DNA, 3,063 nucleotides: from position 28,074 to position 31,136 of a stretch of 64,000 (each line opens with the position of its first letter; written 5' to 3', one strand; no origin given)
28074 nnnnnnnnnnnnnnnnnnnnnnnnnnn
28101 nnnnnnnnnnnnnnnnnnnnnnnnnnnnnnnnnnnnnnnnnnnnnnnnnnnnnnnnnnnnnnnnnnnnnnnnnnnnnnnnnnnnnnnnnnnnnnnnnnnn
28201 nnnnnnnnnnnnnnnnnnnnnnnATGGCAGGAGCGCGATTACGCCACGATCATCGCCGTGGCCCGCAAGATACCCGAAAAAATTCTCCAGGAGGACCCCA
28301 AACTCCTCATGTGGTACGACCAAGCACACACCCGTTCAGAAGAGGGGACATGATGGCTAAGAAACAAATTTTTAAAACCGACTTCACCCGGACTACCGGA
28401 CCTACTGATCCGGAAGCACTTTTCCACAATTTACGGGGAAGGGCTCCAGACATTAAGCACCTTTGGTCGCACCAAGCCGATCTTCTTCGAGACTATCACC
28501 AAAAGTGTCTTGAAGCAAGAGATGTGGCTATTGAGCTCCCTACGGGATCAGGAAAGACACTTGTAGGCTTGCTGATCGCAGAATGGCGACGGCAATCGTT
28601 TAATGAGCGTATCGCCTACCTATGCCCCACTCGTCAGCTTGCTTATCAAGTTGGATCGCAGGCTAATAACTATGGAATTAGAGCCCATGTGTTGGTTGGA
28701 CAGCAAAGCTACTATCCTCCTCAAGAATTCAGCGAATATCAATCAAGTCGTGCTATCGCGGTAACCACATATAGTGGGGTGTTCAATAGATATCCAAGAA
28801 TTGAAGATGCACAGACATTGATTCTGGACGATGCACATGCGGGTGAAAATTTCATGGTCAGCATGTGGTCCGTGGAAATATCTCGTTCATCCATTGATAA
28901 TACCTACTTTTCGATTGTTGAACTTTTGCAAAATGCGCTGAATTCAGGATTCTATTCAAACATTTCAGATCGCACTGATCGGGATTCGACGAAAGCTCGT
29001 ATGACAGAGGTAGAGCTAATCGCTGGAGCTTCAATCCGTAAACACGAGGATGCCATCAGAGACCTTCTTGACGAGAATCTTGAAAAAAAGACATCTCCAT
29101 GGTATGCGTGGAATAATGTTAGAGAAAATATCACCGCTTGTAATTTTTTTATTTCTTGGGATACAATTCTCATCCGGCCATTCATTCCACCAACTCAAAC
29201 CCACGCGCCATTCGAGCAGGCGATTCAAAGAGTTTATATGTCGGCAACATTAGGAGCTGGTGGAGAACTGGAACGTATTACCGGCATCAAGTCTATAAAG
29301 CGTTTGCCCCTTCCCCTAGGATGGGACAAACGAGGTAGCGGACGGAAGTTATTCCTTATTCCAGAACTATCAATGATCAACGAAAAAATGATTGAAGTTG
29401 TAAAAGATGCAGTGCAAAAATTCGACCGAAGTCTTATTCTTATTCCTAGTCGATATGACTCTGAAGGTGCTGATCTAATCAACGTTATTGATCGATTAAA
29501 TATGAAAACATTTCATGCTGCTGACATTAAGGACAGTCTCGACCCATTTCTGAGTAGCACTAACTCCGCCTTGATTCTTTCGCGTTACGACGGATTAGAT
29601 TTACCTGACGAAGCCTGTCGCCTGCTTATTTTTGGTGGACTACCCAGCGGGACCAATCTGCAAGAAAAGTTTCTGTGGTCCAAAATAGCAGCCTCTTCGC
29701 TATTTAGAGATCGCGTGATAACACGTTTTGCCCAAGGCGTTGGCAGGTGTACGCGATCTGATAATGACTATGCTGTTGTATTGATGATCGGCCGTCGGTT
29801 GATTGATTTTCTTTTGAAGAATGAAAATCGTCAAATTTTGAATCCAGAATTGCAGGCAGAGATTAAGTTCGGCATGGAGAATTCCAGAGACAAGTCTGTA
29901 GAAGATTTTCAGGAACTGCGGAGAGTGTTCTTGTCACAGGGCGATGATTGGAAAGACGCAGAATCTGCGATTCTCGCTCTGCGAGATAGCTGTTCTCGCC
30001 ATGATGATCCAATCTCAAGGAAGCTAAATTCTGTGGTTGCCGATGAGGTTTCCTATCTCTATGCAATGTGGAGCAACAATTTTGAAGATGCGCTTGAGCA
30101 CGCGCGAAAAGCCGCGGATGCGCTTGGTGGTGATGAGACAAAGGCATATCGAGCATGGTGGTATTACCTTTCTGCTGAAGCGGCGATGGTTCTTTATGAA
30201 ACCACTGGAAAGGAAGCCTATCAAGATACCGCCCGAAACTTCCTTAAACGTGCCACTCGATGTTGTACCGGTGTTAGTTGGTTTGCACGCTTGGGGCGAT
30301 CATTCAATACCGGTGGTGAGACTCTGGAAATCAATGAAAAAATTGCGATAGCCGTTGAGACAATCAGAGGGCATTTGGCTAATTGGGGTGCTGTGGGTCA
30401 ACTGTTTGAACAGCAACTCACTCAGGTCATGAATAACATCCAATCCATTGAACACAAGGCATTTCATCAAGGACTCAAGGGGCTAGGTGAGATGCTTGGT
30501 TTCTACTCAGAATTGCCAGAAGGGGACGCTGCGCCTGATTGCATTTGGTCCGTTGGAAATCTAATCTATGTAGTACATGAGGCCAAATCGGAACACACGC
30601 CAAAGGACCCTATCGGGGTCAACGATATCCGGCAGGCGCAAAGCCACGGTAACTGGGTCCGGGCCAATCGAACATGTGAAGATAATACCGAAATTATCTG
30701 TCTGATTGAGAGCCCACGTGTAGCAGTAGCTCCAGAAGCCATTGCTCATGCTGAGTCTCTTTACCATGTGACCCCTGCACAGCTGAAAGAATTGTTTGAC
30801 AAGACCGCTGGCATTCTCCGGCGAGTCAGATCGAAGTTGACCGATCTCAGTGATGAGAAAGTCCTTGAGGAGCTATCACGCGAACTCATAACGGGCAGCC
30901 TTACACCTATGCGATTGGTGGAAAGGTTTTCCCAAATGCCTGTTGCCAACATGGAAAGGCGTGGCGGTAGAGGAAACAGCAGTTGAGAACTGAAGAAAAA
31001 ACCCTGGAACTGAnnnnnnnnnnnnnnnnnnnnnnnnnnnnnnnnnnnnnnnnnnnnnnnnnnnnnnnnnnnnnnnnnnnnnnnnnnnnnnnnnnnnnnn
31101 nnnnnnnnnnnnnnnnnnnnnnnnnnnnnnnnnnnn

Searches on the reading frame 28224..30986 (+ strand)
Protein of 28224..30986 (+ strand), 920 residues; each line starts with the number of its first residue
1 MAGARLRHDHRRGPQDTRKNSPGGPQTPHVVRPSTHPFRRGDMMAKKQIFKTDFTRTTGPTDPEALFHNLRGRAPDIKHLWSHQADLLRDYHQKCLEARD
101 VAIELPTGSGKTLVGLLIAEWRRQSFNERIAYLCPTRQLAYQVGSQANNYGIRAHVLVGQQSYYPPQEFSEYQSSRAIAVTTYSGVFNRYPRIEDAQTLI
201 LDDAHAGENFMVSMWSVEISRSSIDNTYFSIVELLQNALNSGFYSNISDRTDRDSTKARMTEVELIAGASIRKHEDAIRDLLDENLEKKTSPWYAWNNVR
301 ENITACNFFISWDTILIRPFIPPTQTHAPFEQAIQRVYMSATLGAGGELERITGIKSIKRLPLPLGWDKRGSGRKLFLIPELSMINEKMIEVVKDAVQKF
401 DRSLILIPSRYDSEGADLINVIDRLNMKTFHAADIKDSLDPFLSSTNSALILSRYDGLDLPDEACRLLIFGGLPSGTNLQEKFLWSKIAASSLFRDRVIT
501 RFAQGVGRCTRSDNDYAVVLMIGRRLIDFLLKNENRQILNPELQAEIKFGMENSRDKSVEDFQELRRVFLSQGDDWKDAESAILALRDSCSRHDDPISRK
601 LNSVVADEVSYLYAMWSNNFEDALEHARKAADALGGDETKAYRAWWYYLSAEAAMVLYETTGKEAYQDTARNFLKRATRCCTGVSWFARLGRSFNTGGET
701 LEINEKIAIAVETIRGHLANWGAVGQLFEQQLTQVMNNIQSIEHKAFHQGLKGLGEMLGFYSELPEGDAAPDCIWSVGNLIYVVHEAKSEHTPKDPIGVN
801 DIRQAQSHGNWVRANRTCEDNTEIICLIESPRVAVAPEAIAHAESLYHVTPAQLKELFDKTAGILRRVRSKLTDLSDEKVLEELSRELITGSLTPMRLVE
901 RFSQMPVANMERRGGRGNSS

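Call 62: search_protein_families(library=padloc, proteins=[window:28224-30986:+], max_evalue=0.00001)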
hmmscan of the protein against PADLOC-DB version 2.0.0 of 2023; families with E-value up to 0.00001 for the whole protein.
window:28224-30986:+ (920 aa): 3 families
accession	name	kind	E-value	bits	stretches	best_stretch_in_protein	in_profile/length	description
PDLC04987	PDC-S28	-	5.3e-118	393.6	1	56-909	13-843/846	-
PDLC04986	PDC-S28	-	3.9e-114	380.7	1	56-904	12-825/831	-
PDLC01439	typeIV_DinG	-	2.5e-18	64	1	192-534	182-551/575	CAS-IV-A; associated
